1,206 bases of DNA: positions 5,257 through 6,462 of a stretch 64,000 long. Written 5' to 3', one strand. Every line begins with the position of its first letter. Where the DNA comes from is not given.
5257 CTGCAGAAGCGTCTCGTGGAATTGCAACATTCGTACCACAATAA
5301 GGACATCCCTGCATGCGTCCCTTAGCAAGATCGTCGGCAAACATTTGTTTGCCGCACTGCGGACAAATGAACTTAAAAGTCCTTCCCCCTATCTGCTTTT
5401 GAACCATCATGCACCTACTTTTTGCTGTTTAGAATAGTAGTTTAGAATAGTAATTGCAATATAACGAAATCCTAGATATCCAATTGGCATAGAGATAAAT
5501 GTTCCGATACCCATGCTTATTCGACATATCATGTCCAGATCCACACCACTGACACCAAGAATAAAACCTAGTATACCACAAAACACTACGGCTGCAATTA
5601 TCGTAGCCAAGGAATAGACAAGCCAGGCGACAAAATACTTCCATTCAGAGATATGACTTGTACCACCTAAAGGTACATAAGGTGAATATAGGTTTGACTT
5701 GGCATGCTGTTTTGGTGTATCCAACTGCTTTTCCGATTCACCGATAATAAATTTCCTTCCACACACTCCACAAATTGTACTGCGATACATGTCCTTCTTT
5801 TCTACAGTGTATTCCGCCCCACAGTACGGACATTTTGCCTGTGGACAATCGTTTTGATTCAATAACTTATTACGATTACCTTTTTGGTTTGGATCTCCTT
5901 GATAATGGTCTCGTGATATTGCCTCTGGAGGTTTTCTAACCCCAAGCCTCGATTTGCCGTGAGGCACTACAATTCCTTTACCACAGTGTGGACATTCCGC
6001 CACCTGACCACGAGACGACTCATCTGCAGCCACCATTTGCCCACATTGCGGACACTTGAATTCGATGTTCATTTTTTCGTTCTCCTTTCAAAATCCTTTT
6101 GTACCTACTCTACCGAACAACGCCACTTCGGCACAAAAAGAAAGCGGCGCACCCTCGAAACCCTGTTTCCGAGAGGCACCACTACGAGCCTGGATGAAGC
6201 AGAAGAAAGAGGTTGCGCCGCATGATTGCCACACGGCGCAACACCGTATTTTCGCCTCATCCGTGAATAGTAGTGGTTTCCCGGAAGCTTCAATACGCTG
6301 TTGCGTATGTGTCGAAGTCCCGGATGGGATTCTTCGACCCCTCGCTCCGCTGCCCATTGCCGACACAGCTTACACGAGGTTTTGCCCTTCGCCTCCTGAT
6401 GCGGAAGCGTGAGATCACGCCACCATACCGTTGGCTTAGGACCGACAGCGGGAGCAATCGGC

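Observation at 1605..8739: Candidate undescribed module: ECF sigma + Ser/Thr kinase followed by an AT-rich operon of four zinc-ribbon membrane proteins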

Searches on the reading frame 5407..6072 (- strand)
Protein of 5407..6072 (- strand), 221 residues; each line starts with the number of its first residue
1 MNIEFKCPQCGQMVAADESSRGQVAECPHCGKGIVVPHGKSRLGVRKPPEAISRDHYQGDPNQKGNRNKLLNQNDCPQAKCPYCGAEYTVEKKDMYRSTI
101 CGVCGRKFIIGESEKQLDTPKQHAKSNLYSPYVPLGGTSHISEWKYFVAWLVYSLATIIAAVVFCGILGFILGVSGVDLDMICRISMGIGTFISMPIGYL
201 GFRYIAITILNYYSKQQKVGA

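Call 3: search_protein_families(library=pfam, proteins=[window:5407-6072:-], max_evalue=0.1)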
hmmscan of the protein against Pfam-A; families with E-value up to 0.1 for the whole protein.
window:5407-6072:- (221 aa): 26 families (the best 25 are shown)
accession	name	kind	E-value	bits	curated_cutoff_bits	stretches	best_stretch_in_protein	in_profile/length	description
PF21344.3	Zn_ribbon_LysW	-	1.3e-06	28.4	27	1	6-32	2-29/46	Alpha-aminoadipate carrier protein LysW-like, globular domain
PF13248.11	Zn_ribbon_3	-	1e-05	25.2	27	0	4-17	2-14/26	zinc-ribbon domain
PF24441.1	DUF7560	-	6.8e-05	22.9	27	1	3-32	4-35/44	Family of unknown function (DUF7560)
PF01155.25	HypA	-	9.4e-05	22.8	28.9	1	3-33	69-95/112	Hydrogenase/urease nickel incorporation, metallochaperone, hypA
PF09723.15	Zn_ribbon_8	-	0.00028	21.3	34.4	1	4-32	5-34/41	Zinc ribbon domain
PF01667.23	Ribosomal_S27e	-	0.0011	19.1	24.5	1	4-43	7-46/55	Ribosomal protein S27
PF08271.17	Zn_Ribbon_TF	-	0.0013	18.6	29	1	80-106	2-27/43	TFIIB zinc-binding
PF23451.1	Zn_ribbon_PaaD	-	0.0017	18.4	27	1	73-93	9-29/53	PaaD zinc beta ribbon domain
PF24042.1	DUF7351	-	0.0018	18.5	31.2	0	6-35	3-32/177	Domain of unknown function (DUF7351)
PF05605.18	zf-Di19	-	0.0027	18.4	27.5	0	79-91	3-15/54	Drought induced 19 protein (Di19), zinc-binding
PF13240.11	Zn_Ribbon_1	-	0.0027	17.9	25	0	80-88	1-9/23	zinc-ribbon domain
PF14354.12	Lar_restr_allev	-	0.0032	18.1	28.6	0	80-114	5-41/58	Restriction alleviation protein Lar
PF13894.12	zf-C2H2_4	-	0.0034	18.4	27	0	80-89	2-11/24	C2H2-type zinc finger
PF05129.18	Zn_ribbon_Elf1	-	0.0035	17.9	29.8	0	80-108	24-56/79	Transcription elongation factor Elf1 like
PF14690.11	Zn_ribbon_ISL3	-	0.0051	17.6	25.5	0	24-47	2-25/47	zinc-finger of transposase IS204/IS1001/IS1096/IS1165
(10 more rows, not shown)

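Call 12: search_protein_families(library=padloc, proteins=[window:5407-6072:-], max_evalue=0.01)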
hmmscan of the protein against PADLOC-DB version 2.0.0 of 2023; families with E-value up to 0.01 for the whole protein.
window:5407-6072:- (221 aa): 1 family
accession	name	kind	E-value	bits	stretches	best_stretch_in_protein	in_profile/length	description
PDLC03864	LmuB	-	0.0029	14.2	0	80-115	365-401/657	-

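Call 13: search_protein_families(library=ncbifam, proteins=[window:5407-6072:-], max_evalue=0.01)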
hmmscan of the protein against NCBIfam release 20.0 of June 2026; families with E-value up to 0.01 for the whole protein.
window:5407-6072:- (221 aa): 14 families
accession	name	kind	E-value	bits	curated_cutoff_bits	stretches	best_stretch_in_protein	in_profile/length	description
NF001608.0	PRK00398.1-6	equivalog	3.1e-07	30.1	84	1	3-36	2-33/46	DNA-directed RNA polymerase subunit P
TIGR01206.1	lysW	equivalog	1.1e-06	28.4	53.2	0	78-106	2-30/54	lysine biosynthesis protein LysW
NF041070.1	carrier_LysW_Arch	domain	7.3e-06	25.9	75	1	4-37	2-36/57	alpha-aminoadipate/glutamate carrier protein LysW/ArgW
TIGR03655.1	anti_R_Lar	subfamily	8.5e-05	22.8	39.6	0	80-116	3-46/55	Lar family restriction alleviation protein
NF047912.1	ECs_2282_CxxC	subfamily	0.00031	20.6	37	0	3-32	1-35/60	ECs_2282 family putative zinc-binding protein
TIGR02605.1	CxxC_CxxC_SSSS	subfamily_domain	0.00039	20.4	31.3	1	4-32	5-34/52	FmdB family zinc ribbon protein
NF011482.0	PRK14892.1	equivalog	0.00058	19.7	109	0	76-133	18-70/101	putative transcription elongation factor Elf1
NF011481.0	PRK14890.1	equivalog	0.0009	19.2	61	1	3-31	26-57/61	putative Zn-ribbon RNA-binding protein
NF001605.0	PRK00398.1-2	equivalog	0.0018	18.1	63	0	5-35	2-29/43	DNA-directed RNA polymerase subunit P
NF041197.2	CxxC_Se_CxxC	equivalog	0.002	18.3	40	0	81-119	1-39/53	dual CXXC motif small (seleno)protein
TIGR02098.1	MJ0042_CXXC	domain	0.0027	17.4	20.9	0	79-93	3-17/38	MJ0042-type zinc finger domain-containing protein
NF041043.1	BPSS1780_fam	subfamily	0.0033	16.7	90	1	139-200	177-235/247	BPSS1780 family membrane protein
NF041259.1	mono_DmmA_fam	domain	0.0045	17.3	60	0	4-41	51-87/101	dimethylamine monooxygenase subunit DmmA family protein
NF001607.0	PRK00398.1-4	equivalog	0.0084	15.8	89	0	5-35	10-39/53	DNA-directed RNA polymerase subunit P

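Call 89: search_protein_families(library=phrogs, proteins=[window:5407-6072:-], max_evalue=0.001)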
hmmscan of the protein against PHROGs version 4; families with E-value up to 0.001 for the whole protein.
window:5407-6072:- (221 aa): 4 families
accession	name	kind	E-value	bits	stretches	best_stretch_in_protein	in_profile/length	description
phrog_4852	-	unknown function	1.3e-06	29.3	0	2-35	11-40/194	-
phrog_4875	-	unknown function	7.1e-06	27.1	0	2-35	10-41/77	-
phrog_5624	-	unknown function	6.2e-05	23.7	0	77-90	5-18/29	-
phrog_25323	-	unknown function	0.0001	23.2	0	2-36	80-114/159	-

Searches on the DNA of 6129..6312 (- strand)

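Call 53: build_rna_model(alignment_id=A5, structure=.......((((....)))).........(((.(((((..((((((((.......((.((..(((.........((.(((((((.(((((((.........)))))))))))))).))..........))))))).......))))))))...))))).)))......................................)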
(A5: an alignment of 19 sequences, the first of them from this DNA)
Model R1 built from alignment A5 (19 sequences, 199 columns); structure: as given.
model positions 187; base pairs 43; branch points 1; effective number of sequences 1.67; information 0.591 bits per position. Calibrated on 0.2 Mb of random sequence (short: E-values are rough).
structure used (alignment columns):
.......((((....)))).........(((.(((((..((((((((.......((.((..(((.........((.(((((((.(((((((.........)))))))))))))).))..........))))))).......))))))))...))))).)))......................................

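Call 54: search_with_rna_model(model_id=R1, sources=[window, L002, L006, L009, L012, L013, L014, L015, L016, L017, L018, L019, L020, L021, L022, L023, L024, L025, L026, L027, L028, L029, L030, L031, L032, L033, L034, L035], max_evalue=1)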
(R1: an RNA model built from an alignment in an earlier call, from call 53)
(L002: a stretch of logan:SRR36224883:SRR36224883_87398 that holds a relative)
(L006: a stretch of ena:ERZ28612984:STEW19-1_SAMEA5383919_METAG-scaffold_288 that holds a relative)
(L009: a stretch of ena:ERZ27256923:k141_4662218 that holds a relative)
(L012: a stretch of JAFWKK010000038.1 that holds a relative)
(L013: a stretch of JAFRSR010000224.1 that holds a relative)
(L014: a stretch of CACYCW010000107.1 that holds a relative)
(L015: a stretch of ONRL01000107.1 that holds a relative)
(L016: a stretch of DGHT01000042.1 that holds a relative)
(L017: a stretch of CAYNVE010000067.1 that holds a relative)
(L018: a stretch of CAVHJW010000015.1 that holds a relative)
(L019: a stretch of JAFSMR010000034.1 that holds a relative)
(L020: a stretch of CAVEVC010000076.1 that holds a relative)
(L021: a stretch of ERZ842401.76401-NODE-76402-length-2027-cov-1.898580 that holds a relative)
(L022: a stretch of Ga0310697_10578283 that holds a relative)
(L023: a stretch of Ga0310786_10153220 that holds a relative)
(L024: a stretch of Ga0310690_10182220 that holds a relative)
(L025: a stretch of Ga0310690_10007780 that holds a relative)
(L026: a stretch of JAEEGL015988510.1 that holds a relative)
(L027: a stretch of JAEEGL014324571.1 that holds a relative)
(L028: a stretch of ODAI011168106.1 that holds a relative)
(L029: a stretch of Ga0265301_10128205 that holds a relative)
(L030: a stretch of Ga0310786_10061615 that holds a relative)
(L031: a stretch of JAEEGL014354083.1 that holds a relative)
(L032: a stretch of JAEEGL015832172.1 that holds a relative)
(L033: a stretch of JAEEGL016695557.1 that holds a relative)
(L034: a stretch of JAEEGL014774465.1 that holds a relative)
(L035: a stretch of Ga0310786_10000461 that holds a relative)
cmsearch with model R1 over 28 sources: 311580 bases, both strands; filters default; matches with E-value up to 1: 38.
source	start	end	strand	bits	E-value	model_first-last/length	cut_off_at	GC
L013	12654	12840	+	200.5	8.9e-44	1-187/187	no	0.53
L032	1027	1213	-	200.5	8.9e-44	1-187/187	no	0.53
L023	2399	2585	-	199.1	1.9e-43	1-187/187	no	0.52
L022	816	1004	+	193.9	2.8e-42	1-187/187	no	0.53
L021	1169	1357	+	193.2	4e-42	1-187/187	no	0.54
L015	10775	10960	+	191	1.3e-41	1-187/187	no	0.54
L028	2070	2260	+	187.8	7e-41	1-187/187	no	0.53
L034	3546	3736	+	187.8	7e-41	1-187/187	no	0.53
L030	3577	3764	-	186.2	1.6e-40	1-187/187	no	0.52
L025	8806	8992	-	186.1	1.7e-40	1-187/187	no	0.53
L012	12396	12586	+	183.8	5.7e-40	1-187/187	no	0.5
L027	4217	4402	+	183.7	5.8e-40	1-187/187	no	0.55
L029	159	341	+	181.3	2.1e-39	1-187/187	no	0.53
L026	3899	4082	+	179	6.8e-39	1-187/187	no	0.53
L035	1730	1918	-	178.8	7.6e-39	1-187/187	no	0.51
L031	1053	1239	+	174.8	6.2e-38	1-187/187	no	0.53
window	6129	6312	-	172.7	1.9e-37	1-187/187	no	0.54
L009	2530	2712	+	166.3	5.6e-36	1-187/187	no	0.54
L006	7846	8037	+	165.9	6.6e-36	1-187/187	no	0.52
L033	527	715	+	159.7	1.7e-34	1-187/187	no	0.55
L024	703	896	+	155.2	1.8e-33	1-187/187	no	0.51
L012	12435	12536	-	45.5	1.8e-08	37-137/187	no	0.47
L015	10800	10924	-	42.5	8.7e-08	24-149/187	no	0.53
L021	1195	1321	-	41.6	1.4e-07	24-149/187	no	0.51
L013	12679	12804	-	40.5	2.5e-07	24-149/187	no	0.52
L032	1063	1188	+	40.5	2.5e-07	24-149/187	no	0.52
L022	812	984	-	39.3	4.6e-07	1-187/187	no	0.53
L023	2435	2560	+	38.7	6.4e-07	24-149/187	no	0.5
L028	2109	2210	-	37.9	9.7e-07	37-137/187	no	0.51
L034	3585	3686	-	37.9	9.7e-07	37-137/187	no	0.51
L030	3609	3737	+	36.8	1.8e-06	20-149/187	no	0.5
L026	3934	4033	-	36.1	2.4e-06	37-137/187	no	0.52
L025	8824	8996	+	35.4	3.6e-06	1-187/187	no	0.54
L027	4241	4365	-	35.3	3.8e-06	26-149/187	no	0.53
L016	12322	12486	+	34.2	6.5e-06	1-187/187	no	0.45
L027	3765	3931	+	32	2.1e-05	1-187/187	no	0.45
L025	9244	9409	-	29.9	6.4e-05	1-187/187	no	0.42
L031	9789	9837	+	13.9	0.28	1-187/187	no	0.55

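Call 100: search_with_rna_model(model_id=R1, sources=[L036, L037, L038, L039], max_evalue=1, show_alignments=2)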
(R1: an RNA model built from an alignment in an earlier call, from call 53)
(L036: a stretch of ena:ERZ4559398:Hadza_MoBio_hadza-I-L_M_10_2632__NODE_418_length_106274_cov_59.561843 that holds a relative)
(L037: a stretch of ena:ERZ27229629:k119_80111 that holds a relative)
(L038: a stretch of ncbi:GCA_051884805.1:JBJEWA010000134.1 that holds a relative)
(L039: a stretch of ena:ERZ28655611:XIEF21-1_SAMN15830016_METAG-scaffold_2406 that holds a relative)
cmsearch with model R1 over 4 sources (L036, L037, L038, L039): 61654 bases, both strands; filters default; matches with E-value up to 1: 5.
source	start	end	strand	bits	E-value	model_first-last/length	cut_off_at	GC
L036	5713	5903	+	194.3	4.5e-43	1-187/187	no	0.52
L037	2775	2965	+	187.8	1.4e-41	1-187/187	no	0.52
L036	5741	5867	-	40.8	4.2e-08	24-149/187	no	0.51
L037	2803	2929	-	38.8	1.2e-07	24-149/187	no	0.52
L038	6105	6270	+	32.2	3.8e-06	1-187/187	no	0.48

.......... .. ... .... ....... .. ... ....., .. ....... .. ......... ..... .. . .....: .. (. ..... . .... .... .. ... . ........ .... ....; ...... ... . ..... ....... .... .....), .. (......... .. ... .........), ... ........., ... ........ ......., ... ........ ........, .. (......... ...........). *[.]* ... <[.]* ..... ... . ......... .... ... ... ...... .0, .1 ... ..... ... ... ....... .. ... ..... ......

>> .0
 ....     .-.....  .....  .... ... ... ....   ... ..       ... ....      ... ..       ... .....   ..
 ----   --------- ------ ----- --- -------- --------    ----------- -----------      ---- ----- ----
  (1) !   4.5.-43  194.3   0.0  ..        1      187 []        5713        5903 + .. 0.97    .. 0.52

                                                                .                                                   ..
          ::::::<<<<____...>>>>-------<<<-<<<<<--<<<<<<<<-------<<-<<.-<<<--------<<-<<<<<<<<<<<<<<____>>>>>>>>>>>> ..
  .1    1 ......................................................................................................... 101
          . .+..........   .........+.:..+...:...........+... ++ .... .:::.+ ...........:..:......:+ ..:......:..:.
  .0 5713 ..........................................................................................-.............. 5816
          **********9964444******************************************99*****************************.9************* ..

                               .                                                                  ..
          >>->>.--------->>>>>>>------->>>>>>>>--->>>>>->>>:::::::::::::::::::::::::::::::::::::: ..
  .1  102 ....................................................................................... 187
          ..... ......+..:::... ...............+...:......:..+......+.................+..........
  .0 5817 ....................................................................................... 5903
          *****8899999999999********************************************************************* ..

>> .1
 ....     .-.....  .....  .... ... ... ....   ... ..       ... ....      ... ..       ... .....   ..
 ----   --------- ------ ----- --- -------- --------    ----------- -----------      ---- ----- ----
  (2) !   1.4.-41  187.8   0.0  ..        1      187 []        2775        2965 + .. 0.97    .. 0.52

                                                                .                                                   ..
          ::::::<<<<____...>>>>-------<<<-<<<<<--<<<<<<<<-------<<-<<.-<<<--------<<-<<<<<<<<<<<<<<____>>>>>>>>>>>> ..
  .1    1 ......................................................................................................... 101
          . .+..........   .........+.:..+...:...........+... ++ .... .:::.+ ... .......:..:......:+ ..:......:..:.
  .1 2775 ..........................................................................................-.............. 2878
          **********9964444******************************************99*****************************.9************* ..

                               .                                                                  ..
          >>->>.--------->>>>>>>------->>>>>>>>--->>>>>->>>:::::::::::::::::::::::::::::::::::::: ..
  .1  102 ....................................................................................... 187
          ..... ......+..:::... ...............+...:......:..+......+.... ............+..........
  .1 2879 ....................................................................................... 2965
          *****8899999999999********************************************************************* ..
